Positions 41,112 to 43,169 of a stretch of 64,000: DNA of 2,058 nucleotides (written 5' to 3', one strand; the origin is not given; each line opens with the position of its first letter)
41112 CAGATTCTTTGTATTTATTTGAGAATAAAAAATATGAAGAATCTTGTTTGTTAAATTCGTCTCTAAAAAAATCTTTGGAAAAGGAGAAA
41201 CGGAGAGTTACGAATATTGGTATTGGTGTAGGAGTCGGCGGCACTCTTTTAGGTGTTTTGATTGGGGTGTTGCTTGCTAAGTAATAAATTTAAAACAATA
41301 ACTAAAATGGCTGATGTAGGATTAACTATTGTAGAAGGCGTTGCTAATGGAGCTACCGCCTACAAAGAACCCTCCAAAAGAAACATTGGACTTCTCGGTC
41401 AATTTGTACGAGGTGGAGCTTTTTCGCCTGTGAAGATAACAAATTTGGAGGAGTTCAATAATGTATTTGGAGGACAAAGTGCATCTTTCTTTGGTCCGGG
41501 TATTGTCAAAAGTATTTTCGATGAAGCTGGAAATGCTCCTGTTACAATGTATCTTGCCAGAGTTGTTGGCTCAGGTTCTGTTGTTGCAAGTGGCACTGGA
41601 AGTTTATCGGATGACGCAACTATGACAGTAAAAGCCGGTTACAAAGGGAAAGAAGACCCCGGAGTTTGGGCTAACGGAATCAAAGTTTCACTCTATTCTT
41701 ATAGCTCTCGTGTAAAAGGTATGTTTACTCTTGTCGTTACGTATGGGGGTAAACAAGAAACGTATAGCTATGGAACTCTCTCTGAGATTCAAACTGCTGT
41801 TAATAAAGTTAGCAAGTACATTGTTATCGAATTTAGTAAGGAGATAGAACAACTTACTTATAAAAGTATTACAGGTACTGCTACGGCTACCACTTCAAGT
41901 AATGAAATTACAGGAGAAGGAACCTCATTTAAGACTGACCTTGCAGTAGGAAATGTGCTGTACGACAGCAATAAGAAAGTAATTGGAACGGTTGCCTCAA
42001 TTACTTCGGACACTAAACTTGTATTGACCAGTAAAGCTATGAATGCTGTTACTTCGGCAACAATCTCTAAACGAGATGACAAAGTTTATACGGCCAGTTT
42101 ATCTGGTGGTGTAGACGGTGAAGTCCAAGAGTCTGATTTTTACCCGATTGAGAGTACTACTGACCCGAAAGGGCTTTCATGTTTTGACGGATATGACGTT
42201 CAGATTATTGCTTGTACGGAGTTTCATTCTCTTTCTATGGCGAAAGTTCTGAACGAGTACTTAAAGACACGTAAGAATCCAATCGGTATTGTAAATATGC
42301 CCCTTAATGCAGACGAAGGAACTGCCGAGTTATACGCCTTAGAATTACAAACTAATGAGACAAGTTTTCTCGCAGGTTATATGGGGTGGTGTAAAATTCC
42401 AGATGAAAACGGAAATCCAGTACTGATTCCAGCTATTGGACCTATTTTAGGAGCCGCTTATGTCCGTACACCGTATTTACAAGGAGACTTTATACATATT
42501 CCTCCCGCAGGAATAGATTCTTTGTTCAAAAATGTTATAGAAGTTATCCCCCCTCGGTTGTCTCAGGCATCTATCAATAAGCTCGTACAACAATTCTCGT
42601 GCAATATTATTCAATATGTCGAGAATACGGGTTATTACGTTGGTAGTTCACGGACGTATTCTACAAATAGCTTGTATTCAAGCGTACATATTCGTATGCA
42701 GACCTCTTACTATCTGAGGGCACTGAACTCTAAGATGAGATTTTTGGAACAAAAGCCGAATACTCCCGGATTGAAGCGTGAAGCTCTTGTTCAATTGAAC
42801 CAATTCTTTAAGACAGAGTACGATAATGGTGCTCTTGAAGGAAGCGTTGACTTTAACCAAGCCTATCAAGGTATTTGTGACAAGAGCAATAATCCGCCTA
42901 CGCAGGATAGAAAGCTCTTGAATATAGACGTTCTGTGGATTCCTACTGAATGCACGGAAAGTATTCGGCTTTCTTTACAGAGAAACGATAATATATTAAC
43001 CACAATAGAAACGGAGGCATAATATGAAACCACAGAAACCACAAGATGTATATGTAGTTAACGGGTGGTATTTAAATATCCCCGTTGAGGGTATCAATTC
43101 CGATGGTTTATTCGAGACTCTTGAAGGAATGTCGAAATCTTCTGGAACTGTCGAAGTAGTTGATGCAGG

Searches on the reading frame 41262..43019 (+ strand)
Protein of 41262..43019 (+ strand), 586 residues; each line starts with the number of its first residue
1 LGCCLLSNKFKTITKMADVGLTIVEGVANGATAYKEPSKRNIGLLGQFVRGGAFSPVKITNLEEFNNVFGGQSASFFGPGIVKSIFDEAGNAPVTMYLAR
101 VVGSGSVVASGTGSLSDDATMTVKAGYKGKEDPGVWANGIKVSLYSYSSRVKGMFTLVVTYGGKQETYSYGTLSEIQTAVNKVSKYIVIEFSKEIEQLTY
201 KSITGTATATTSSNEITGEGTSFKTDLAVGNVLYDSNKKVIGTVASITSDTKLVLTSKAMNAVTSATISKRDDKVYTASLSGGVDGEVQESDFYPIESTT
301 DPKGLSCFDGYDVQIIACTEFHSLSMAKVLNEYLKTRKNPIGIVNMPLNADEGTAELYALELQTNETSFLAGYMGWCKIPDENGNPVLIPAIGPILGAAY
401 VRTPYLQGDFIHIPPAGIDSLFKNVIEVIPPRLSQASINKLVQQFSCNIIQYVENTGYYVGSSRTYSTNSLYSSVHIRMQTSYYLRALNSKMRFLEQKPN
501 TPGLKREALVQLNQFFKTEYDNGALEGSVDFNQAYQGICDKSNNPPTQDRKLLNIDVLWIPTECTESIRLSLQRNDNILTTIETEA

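Call 40: search_protein_families(library=phrogs, proteins=[window:41262-43019:+], max_evalue=0.00001)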
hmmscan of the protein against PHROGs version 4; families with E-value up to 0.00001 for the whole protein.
window:41262-43019:+ (586 aa): 1 family
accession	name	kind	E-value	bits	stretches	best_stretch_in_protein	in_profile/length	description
phrog_17610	-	tail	6.7e-08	31.8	1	371-573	908-1105/1135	tail sheath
